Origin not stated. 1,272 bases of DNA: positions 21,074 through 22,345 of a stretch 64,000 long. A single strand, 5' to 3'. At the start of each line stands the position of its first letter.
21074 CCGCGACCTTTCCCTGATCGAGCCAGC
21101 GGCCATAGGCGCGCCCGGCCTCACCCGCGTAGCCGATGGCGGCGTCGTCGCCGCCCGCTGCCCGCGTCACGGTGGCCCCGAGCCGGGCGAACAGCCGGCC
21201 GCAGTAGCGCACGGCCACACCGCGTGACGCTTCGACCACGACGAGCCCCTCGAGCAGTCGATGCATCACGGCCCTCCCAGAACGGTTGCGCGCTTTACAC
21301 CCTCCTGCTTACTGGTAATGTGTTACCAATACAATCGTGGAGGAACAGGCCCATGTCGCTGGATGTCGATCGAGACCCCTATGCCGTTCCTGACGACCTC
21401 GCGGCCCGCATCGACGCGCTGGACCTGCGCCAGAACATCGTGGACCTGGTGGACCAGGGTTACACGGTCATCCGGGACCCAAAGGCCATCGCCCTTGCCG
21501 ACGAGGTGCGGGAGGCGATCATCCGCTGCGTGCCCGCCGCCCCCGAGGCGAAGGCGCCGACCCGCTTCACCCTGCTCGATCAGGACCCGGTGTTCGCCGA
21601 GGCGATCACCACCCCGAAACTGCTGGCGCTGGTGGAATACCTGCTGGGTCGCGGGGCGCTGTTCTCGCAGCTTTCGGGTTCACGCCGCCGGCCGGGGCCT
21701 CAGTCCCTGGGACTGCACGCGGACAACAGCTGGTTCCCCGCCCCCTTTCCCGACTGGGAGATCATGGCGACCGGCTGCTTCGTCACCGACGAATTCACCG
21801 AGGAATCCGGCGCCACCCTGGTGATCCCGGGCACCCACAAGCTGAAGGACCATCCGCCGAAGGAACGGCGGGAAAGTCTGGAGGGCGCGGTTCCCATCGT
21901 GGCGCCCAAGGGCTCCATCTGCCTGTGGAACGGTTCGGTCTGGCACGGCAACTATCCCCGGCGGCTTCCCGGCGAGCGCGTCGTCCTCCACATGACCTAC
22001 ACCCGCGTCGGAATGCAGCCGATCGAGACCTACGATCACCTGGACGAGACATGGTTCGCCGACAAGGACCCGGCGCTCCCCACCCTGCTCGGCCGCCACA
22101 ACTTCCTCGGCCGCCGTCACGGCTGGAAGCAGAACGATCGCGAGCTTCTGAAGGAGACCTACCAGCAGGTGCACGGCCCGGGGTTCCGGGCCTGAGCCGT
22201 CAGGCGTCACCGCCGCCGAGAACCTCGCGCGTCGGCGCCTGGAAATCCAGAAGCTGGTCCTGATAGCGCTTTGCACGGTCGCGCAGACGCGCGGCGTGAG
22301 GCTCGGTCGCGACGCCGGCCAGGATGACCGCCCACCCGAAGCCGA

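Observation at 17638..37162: Candidate new catabolic system: a TetR-centred, operator-linked island resembling peroxisomal branched-chain (phytanoyl-CoA-type) acyl-CoA oxidation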

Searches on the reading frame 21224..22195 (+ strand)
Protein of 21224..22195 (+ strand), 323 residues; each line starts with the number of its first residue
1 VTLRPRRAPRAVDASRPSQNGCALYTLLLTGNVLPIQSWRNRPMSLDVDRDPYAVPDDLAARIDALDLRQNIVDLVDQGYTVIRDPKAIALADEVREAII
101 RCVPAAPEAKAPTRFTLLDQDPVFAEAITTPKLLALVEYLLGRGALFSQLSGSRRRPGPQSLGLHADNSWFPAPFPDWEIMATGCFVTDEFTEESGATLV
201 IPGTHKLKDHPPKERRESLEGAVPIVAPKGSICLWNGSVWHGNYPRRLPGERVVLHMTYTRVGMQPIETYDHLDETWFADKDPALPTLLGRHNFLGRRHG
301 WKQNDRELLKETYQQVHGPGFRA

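Call 6: search_protein_families(library=pfam, proteins=[window:21224-22195:+], max_evalue=0.001)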
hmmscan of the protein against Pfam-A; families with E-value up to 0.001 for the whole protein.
window:21224-22195:+ (323 aa): 1 family
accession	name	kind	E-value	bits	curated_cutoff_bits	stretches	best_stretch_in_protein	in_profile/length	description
PF05721.19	PhyH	-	5.4e-15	56.7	22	1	114-245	51-204/213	Phytanoyl-CoA dioxygenase (PhyH)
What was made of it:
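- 21353..22195 (+): PhyH1: Fe(II)/2-oxoglutarate dioxygenase of the PhyH family (280 aa). Pfam PF05721 scores 56.7 bits (call 6).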

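Call 8: search_protein_families(library=ncbifam, proteins=[window:21224-22195:+], max_evalue=0.01)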
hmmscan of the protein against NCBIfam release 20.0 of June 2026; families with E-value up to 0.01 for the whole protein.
window:21224-22195:+ (323 aa): 0 families

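Call 41: search_solved_structures(query=window:21323-22195:+, max_evalue=0.1, show_alignments=2)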
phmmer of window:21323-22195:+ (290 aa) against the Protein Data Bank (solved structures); distinct sequences matched with E-value up to 0.1: 29.
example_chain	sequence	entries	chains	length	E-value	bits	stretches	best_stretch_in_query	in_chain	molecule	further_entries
6s0u_A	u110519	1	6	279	7e-09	38.9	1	22-245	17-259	Kanamycin B dioxygenase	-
6s0r_A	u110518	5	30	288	7.5e-09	38.8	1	22-245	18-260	Kanamycin B dioxygenase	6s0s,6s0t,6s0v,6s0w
7cl2_A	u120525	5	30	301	9.3e-09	38.5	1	22-245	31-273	Kanamycin B dioxygenase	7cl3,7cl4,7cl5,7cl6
7fcb_C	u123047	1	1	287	1.4e-08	37.9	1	58-260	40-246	2-oxoglutarate/Fe(II)-dependent dioxygenase SptF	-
7eyw_C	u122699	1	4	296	8e-08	35.4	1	105-260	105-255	2-oxoglutarate/Fe(II)-dependent dioxygenase SptF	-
7eyu_B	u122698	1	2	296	8.7e-08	35.3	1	106-260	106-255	2-oxoglutarate/Fe(II)-dependent dioxygenase SptF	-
7eyr_C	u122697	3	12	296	9.6e-08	35.2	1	106-260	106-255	2-oxoglutarate/Fe(II)-dependent dioxygenase SptF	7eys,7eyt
7vbq_B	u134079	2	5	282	0.00058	22.7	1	144-236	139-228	Fe(II)/(alpha)ketoglutarate-dependent dioxygenase TlxI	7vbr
5ybt_A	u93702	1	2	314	0.00064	22.6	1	122-237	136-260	PrhA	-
5ybp_A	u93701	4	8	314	0.0011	21.8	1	122-237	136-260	PrhA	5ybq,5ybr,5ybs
8zyb_E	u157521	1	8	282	0.0012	21.8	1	121-237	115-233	DhiD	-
5ybm_A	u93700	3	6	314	0.0013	21.6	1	122-237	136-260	PrhA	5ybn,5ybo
9j1h_A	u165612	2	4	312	0.0018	21.1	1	105-240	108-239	Verruculogen synthase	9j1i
9otb_A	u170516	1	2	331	0.0018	21.1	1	125-271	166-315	Dioxygenase swnH2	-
9les_A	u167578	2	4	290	0.0019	21.1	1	104-240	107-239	Verruculogen synthase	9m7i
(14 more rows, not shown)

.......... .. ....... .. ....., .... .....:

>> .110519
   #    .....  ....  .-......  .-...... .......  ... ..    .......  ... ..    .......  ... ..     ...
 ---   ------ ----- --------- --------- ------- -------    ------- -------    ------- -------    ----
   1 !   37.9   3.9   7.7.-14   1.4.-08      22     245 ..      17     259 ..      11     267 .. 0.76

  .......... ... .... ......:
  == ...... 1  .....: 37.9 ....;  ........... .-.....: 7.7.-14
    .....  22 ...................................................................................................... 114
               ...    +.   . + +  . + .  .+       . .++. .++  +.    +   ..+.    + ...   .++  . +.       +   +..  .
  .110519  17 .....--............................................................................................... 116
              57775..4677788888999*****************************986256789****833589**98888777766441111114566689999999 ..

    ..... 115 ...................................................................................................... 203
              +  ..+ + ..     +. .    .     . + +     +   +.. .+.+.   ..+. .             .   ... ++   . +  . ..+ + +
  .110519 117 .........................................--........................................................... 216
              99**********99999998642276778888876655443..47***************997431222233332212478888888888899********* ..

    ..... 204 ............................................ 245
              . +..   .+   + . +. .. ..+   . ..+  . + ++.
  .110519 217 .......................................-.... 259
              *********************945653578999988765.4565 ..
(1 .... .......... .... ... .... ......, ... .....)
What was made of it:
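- On Phytanoyl-CoA 2-hydroxylase proper (PHYH, EC 1.14.11.18): 2A1X scores 18 bits (E 0.014), against KanJ at 39 bits and SptF at 38 bits (call 41).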

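Call 69: find_related_loci(query=A3, collection=metagenome_contigs, flank=10000)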
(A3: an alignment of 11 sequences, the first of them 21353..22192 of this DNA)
Query A3 (280 aa) in metagenome_contigs; peptide patterns used: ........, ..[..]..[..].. (x = any residue, [..] = any of these).
111 stretches matched a pattern; 37 encode a relative of the query (tblastn E <= 1e-3); 36 distinct loci.
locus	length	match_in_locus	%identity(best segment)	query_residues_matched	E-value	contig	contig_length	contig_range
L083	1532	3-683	100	54-280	4e-169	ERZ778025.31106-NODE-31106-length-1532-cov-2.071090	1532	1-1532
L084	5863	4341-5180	79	1-280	2e-150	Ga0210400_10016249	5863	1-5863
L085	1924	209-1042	78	1-278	6e-159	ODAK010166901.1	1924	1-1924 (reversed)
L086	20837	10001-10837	76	1-279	4e-145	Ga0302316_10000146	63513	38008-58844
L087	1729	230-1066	75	1-279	4e-153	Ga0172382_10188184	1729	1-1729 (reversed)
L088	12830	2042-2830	71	16-278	5e-126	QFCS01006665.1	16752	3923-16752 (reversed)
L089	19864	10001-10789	71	16-278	7e-126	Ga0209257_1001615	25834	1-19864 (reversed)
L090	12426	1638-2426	70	16-278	2e-124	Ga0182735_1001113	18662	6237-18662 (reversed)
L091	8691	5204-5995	69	15-278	4e-123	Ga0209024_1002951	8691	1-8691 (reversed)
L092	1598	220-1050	66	1-275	2e-124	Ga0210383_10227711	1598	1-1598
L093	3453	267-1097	64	1-275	6e-116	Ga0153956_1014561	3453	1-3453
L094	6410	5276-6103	62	1-274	1e-111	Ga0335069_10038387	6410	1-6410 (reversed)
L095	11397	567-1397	62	1-275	1e-110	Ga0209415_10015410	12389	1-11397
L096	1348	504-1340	61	1-277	1e-118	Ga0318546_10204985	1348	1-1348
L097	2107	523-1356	62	1-276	2e-115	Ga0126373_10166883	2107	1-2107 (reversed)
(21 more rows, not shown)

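Call 73: find_homologous_proteins(query=window:21353-22195:+, max_evalue=0.00001)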
Query window:21353-22195:+ (280 aa): 261 proteins with E <= 0.00001 among 3011 candidates; the best 120 are listed.
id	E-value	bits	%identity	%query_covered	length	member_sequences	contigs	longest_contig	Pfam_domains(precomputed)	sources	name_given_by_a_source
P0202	4.6e-171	586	88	100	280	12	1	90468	PF05721.20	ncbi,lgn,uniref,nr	ncbi:phytanoyl-CoA dioxygenase family protein [Phenylobacterium sp.]|uniref:phytanoyl-CoA dioxygenas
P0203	6.1e-167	573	87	100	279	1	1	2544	PF05721.20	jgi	jgi:hypothetical protein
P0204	6.5e-166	569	86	100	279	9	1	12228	PF05721.20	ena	-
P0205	8.7e-163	559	84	100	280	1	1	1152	PF05721.20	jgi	jgi:hypothetical protein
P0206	1.3e-161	555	85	100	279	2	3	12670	PF05721.20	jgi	jgi:hypothetical protein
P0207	7.2e-160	549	85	100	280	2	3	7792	PF05721.20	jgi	jgi:hypothetical protein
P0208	1.1e-158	545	84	100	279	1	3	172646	PF05721.20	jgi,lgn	jgi:hypothetical protein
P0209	1.2e-156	539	86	95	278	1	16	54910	PF05721.20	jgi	jgi:hypothetical protein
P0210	4.8e-156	537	81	100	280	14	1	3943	PF05721.20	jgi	jgi:hypothetical protein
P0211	4.0e-155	534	82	100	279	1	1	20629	PF05721.20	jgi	jgi:hypothetical protein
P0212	5.1e-155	533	83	98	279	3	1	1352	PF05721.20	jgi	jgi:hypothetical protein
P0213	2.3e-154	531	81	100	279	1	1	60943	PF05721.20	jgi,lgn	jgi:hypothetical protein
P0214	3.1e-153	528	81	100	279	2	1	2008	PF05721.20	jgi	jgi:hypothetical protein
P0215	2.3e-152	525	82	98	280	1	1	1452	PF05721.20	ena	-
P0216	4.1e-152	524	81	98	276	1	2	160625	PF05721.20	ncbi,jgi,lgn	ncbi:MAG TPA: phytanoyl-CoA dioxygenase family protein [Caulobacteraceae bacterium]|jgi:hypothetical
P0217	8.9e-152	523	83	96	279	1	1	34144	PF05721.20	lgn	-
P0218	1.5e-151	522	83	95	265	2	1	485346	PF05721.20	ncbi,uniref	ncbi:phytanoyl-CoA dioxygenase family protein [Phenylobacterium sp.]|uniref:phytanoyl-CoA dioxygenas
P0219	1.7e-148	512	79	100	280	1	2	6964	PF05721.20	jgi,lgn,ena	jgi:hypothetical protein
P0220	1.0e-146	506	77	100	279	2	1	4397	PF05721.20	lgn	-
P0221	1.1e-146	506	80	99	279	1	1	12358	PF05721.20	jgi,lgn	jgi:ectoine hydroxylase-related dioxygenase (phytanoyl-CoA dioxygenase family)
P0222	1.5e-146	506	77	100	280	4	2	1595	PF05721.20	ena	-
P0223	2.2e-146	505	79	96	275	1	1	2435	PF05721.20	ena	-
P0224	5.7e-146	504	79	97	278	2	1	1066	PF05721.20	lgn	-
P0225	1.5e-144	499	78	100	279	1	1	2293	PF05721.20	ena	-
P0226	5.3e-144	497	79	96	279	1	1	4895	PF05721.20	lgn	-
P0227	9.2e-144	497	78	98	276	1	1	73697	PF05721.20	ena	-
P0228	1.0e-143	496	76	100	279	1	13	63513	PF05721.20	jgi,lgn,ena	-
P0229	1.7e-143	496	77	95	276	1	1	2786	PF05721.20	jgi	jgi:hypothetical protein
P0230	3.4e-143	495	78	100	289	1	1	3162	PF05721.20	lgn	-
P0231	1.3e-141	489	74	99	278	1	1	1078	PF05721.20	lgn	-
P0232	3.9e-141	488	76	98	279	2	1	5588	PF05721.20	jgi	jgi:hypothetical protein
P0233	2.7e-140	485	75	98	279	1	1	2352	PF05721.20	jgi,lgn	jgi:hypothetical protein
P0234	1.1e-139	483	75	100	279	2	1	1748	PF05721.20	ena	-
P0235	3.6e-135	468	75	99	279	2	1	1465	PF05721.20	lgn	-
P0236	1.2e-133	463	71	100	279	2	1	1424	PF05721.20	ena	-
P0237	2.6e-131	456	72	99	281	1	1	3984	PF05721.20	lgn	-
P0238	6.2e-128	445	73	94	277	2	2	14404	PF05721.20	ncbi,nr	ncbi:MAG TPA: phytanoyl-CoA dioxygenase family protein [Caulobacteraceae bacterium]|nr:phytanoyl-CoA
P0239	7.3e-124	431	71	94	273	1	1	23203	PF05721.20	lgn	-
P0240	1.2e-123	430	71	94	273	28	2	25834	PF05721.20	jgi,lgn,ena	-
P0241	1.6e-123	430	71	94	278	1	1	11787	PF05721.20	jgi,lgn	jgi:hypothetical protein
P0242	3.0e-123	429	71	95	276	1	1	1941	PF05721.20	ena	-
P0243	4.2e-123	429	72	94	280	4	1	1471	PF05721.20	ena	-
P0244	1.0e-120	421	69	94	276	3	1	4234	PF05721.20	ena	-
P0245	1.9e-119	417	70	93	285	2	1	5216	PF05721.20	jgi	jgi:hypothetical protein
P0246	4.9e-118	412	69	93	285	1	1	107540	PF05721.20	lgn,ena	-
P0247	6.4e-118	412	69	93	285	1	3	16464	PF05721.20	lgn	-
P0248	1.5e-117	410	67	99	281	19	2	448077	PF05721.20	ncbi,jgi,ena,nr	ncbi:MAG TPA: phytanoyl-CoA dioxygenase family protein [Caulobacteraceae bacterium]|nr:phytanoyl-CoA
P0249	3.6e-117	409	68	93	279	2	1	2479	PF05721.20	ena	-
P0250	1.1e-116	408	63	96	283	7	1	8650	PF05721.20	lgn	-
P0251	3.8e-116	406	69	93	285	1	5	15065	PF05721.20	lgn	-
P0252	6.3e-114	399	65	95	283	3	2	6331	PF05721.20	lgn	-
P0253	1.8e-113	397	65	99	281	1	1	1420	PF05721.20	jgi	jgi:Phytanoyl-CoA dioxygenase (PhyH)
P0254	3.8e-113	396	65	99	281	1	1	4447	PF05721.20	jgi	jgi:hypothetical protein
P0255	8.5e-113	395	64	99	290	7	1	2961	PF05721.20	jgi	jgi:hypothetical protein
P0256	1.1e-112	394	64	99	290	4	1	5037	PF05721.20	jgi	jgi:hypothetical protein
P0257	3.1e-112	393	64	98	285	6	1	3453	PF05721.20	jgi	-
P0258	9.4e-112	391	64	98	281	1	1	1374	PF05721.20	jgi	jgi:hypothetical protein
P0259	1.7e-111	391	64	98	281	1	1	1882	PF05721.20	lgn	-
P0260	3.4e-111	390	64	98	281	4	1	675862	PF05721.20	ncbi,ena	-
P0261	6.0e-111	389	64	98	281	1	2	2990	PF05721.20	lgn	-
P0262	6.3e-111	389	65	98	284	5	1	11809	PF05721.20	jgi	jgi:hypothetical protein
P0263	6.8e-111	389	64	99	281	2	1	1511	PF05721.20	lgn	-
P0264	1.1e-110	388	62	99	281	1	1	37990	PF05721.20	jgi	jgi:hypothetical protein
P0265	1.5e-110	387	64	94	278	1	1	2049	PF05721.20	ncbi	-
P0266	2.9e-110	387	62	99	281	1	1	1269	PF05721.20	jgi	jgi:hypothetical protein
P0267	5.1e-110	386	62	99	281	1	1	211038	PF05721.20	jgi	-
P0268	1.1e-109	385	62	99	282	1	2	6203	PF05721.20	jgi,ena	jgi:Protein involved in biosynthesis of mitomycin antibiotics/polyketide fumonisin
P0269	1.2e-109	385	64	96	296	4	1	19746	PF05721.20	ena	-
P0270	1.2e-109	385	63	98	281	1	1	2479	PF05721.20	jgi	jgi:hypothetical protein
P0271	1.5e-109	384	62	99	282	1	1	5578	PF05721.20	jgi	jgi:hypothetical protein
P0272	1.7e-109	384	62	98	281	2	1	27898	PF05721.20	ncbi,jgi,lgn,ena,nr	ncbi:MAG TPA: phytanoyl-CoA dioxygenase family protein [Caulobacteraceae bacterium]|nr:phytanoyl-CoA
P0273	7.4e-109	382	63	98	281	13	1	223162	PF05721.20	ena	-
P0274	1.6e-108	381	63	98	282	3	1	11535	PF05721.20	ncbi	ncbi:MAG: phytanoyl-CoA dioxygenase family protein [Caulobacterales bacterium]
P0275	2.4e-108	380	62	98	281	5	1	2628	PF05721.20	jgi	jgi:hypothetical protein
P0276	2.9e-108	380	63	98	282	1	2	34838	PF05721.20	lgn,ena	-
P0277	3.0e-108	380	64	98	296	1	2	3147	PF05721.20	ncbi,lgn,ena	-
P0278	9.4e-108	378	61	99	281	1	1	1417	PF05721.20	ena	-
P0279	1.5e-107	378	61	99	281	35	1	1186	PF05721.20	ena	-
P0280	2.9e-107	377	62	99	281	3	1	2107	PF05721.20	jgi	-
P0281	4.7e-107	376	63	95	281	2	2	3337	PF05721.20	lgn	-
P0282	5.3e-107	376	61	99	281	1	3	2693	PF05721.20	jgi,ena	jgi:hypothetical protein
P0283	8.4e-107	375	61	99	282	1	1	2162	PF05721.20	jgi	jgi:hypothetical protein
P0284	1.1e-106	375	62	99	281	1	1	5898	PF05721.20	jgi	jgi:hypothetical protein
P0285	1.2e-106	375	60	99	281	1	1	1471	PF05721.20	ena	-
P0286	2.7e-106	374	61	99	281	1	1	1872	PF05721.20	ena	-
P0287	5.6e-106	372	59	99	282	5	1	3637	PF05721.20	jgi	jgi:hypothetical protein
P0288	8.3e-106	372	60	99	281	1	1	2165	PF05721.20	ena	-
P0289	9.4e-106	372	61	99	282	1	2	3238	PF05721.20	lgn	-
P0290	1.2e-105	371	61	96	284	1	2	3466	PF05721.20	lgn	-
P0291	1.2e-105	371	61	98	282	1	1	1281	PF05721.20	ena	-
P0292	1.5e-105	371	63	94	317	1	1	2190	PF05721.20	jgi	jgi:hypothetical protein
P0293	1.8e-105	371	61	99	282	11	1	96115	PF05721.20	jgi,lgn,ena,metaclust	metaclust:\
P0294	5.2e-105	369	60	99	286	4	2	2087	PF05721.20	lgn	-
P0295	7.0e-105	369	64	98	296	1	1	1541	PF05721.20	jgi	jgi:hypothetical protein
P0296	9.2e-105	368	59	97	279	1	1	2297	PF05721.20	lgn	-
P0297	1.2e-104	368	61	99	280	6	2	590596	PF05721.20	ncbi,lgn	-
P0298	1.6e-104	368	59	99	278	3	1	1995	PF05721.20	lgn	-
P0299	2.2e-104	367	62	99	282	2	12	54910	PF05721.20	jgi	jgi:hypothetical protein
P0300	3.6e-104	367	60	98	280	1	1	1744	PF05721.20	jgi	jgi:hypothetical protein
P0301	4.0e-104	366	63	99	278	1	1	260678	PF05721.20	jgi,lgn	jgi:hypothetical protein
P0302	2.4e-103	364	59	99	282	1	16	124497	PF05721.20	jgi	jgi:hypothetical protein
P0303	2.5e-103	364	60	99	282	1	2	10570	PF05721.20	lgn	-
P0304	3.7e-103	363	60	94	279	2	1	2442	PF05721.20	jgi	jgi:hypothetical protein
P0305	5.1e-103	363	64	86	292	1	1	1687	PF05721.20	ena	-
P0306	7.0e-103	362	59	95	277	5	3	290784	PF05721.20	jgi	jgi:hypothetical protein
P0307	1.9e-102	361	61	99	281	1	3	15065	PF05721.20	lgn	-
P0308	2.3e-102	361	59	99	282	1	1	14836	PF05721.20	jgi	jgi:hypothetical protein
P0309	2.3e-102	361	58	94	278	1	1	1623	PF05721.20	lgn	-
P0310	2.5e-102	360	60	99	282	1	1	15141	PF05721.20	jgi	jgi:hypothetical protein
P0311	2.5e-102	360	58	99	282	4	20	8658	PF05721.20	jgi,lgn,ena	jgi:hypothetical protein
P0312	1.2e-101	358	58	99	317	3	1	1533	PF05721.20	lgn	-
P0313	5.5e-101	356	60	95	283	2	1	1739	PF05721.20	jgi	-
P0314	5.8e-101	356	61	96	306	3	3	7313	PF05721.20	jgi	jgi:hypothetical protein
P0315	1.3e-100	355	57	99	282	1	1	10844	PF05721.20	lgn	-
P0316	3.7e-100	353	58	98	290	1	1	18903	PF05721.20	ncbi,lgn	-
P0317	5.0e-100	353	61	94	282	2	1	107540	PF05721.20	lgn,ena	-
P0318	5.4e-100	353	62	90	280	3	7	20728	PF05721.20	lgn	-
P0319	8.1e-100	352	60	95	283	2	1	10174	PF05721.20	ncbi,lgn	-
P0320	1.9e-99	351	62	94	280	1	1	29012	PF05721.20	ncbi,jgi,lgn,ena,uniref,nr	ncbi:phytanoyl-CoA dioxygenase family protein [Sphingomonas sp.]|uniref:phytanoyl-CoA dioxygenase fa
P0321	8.4e-99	349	61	90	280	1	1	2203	PF05721.20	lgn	-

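Call 81: predict_structure(alignment_id=A4)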
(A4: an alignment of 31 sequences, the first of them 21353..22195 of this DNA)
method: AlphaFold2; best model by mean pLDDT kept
length: 280 residues; sequences in the alignment: 31
mean_pLDDT: 92.0   pTM: 0.91
mean pLDDT of the five models: 92.0, 91.8, 90.7, 89.4, 85.6
residues with pLDDT >= 90: 213; 70-90: 56; 50-70: 7; < 50: 4
segments of 3 or more residues with pLDDT < 50: 1-4
pLDDT, mean of each block of 10 residues (from residue 1): 62 94 98 98 98 98 89 97 98 96 96 90 91 94 95 95 96 92 98 97 92 96 92 94 93 74 87 77
secondary structure, 60 per line:
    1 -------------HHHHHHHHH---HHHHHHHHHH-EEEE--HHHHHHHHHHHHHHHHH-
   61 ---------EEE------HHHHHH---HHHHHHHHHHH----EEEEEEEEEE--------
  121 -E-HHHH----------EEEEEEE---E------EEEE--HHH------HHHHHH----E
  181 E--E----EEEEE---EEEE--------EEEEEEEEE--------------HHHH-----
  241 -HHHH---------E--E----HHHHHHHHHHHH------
elements in order: H14-22 H26-35 E37-40 H43-59 E70-72 H79-84 H88-98 E103-112 H124-127 E138-144 E155-158 H170-175 E189-193 E197-200 E209-217 H232-235 H242-245 H263-274
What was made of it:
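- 21353..22195 (+): The AlphaFold2 model has pLDDT 92.0 (call 81).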

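Call 83: fold_search(model_id=the predicted structure, library=pdb)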
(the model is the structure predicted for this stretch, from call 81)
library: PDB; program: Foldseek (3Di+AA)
matches with E <= 10: 1823; with E <= 0.001: 517
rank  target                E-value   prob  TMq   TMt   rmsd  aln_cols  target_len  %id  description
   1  7eyu_B                3.1e-16  1.00  0.67  0.70   4.2       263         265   20  Fe(II)/(alpha)ketoglutarate-dependent dioxygenase SptF-N65T mutant with andiconin D (released 2022-04-20)
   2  7eys_C                4.5e-16  1.00  0.67  0.68   4.2       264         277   21  Complex structure of SptF with Fe, alpha-ketoglutarate, and andiconin D (released 2022-04-20)
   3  8zyb_G                1.2e-15  1.00  0.69  0.72   3.1       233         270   18  a-KG dependent oxygenase (released 2025-06-18)
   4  8zyb_D                1.4e-15  1.00  0.69  0.72   2.8       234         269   18  a-KG dependent oxygenase (released 2025-06-18)
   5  8zyb_E                1.7e-15  1.00  0.69  0.70   3.1       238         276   18  a-KG dependent oxygenase (released 2025-06-18)
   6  7wsb_B                1.9e-15  1.00  0.66  0.65   4.9       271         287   18  The ternary complex structure of FtmOx1 with a-ketoglutarate and 13-oxo-fumitremorgin B (released 2022-07-06)
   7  7etk_B                2.7e-15  1.00  0.66  0.65   4.6       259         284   17  The complex structure of FtmOx1 bond with fumitremorgen B at 1.22 angstrom (released 2021-12-01)
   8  8zyb_A                2.9e-15  1.00  0.68  0.70   2.8       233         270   18  a-KG dependent oxygenase (released 2025-06-18)
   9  7fcb                  3.7e-15  1.00  0.66  0.68   3.8       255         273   21  SptF 9 residues truncated mutant (released 2022-04-20)
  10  9uab_D                4.0e-15  1.00  0.66  0.64   4.0       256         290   17  Crystal structure of the OkaE-M64A mutant with coblat(II) (released 2026-03-11)
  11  7eys_D                4.0e-15  1.00  0.64  0.67   5.2       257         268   22  Complex structure of SptF with Fe, alpha-ketoglutarate, and andiconin D (released 2022-04-20)
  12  9uae_B                4.2e-15  1.00  0.64  0.62   5.0       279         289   16  Crystal structure of the OkaE-M71A mutant with coblat(II) (released 2026-03-11)
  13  7eyu_A                4.8e-15  1.00  0.64  0.66   5.1       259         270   22  Fe(II)/(alpha)ketoglutarate-dependent dioxygenase SptF-N65T mutant with andiconin D (released 2022-04-20)
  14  9uah_B                6.2e-15  1.00  0.65  0.64   4.2       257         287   17  Crystal structure of the OkaE-W79A mutant with a-ketoglutarate and okaramine A (released 2026-03-11)
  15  9uah_A                6.2e-15  1.00  0.63  0.62   5.4       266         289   17  Crystal structure of the OkaE-W79A mutant with a-ketoglutarate and okaramine A (released 2026-03-11)
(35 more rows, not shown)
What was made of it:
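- On Pfam PhyH family (PF05721) Fe(II)/2OG dioxygenases: The confident model is a jelly-roll dioxygenase (calls 81, 83).
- The nearest PhyH relatives act on free terpenoid or alkaloid scaffolds (calls 41, 83).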
